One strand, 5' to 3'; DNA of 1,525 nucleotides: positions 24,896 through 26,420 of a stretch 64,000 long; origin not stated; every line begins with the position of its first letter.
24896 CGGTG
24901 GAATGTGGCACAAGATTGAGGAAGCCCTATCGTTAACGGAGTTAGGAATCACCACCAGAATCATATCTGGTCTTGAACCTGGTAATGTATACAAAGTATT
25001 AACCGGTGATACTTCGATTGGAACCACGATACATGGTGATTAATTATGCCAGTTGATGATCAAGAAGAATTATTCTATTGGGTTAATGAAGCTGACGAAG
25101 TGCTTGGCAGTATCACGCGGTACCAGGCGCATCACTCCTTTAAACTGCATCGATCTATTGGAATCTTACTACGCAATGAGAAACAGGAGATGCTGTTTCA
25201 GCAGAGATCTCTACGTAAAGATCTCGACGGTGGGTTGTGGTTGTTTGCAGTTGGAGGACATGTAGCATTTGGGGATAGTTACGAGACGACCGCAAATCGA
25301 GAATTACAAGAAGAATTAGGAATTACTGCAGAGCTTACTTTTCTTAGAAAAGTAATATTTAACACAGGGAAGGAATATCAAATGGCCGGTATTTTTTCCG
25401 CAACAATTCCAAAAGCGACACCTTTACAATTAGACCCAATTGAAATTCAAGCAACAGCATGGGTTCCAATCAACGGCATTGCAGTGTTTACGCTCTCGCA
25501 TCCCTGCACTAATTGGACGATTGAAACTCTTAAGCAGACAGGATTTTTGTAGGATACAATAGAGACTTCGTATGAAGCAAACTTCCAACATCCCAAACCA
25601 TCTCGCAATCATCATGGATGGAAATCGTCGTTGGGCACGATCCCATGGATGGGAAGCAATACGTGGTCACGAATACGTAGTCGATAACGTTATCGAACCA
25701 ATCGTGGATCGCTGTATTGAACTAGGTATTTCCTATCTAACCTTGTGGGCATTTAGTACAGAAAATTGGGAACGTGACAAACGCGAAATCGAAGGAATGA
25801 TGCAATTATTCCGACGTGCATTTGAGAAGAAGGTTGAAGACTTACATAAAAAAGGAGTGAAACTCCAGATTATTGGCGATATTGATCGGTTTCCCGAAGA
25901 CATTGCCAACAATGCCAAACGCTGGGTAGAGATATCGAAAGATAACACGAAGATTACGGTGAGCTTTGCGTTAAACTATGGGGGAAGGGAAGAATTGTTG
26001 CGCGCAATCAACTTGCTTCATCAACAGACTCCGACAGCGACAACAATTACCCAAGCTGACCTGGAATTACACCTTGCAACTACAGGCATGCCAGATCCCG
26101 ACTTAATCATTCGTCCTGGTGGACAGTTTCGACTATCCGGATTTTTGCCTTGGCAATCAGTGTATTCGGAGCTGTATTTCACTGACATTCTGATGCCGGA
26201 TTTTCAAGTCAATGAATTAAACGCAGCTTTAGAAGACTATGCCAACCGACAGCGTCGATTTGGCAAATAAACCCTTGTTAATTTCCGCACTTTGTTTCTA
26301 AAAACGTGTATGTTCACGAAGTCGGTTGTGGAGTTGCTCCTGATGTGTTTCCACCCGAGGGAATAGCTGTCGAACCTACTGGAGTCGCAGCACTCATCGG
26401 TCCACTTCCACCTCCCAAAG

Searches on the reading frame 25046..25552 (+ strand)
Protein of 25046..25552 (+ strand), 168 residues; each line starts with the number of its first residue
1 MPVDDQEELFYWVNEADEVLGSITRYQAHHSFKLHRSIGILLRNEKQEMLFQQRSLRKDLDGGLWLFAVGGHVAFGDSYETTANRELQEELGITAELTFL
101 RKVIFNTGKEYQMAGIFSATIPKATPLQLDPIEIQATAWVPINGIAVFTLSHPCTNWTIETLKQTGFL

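Call 22: search_protein_families(library=pfam, proteins=[window:25046-25552:+], max_evalue=0.001)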
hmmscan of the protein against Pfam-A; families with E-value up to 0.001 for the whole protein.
window:25046-25552:+ (168 aa): 1 family
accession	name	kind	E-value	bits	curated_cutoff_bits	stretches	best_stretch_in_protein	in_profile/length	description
PF00293.34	NUDIX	-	2.8e-16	60.2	21.1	1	34-145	2-118/134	NUDIX domain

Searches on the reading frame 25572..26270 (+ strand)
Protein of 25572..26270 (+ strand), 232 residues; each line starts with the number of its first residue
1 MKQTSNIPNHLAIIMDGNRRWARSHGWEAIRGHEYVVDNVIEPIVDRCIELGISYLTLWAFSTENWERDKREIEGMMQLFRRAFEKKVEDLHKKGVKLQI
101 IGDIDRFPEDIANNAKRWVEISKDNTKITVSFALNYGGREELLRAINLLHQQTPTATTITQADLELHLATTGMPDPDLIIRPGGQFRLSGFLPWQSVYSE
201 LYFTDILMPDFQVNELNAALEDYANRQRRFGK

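Call 22: search_protein_families(library=pfam, proteins=[window:25572-26270:+], max_evalue=0.001)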
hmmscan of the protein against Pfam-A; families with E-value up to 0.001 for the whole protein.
window:25572-26270:+ (232 aa): 1 family
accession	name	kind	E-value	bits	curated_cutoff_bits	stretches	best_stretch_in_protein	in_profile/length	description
PF01255.24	Prenyltransf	-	1.3e-73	247.6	27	1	14-231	1-219/219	Putative undecaprenyl diphosphate synthase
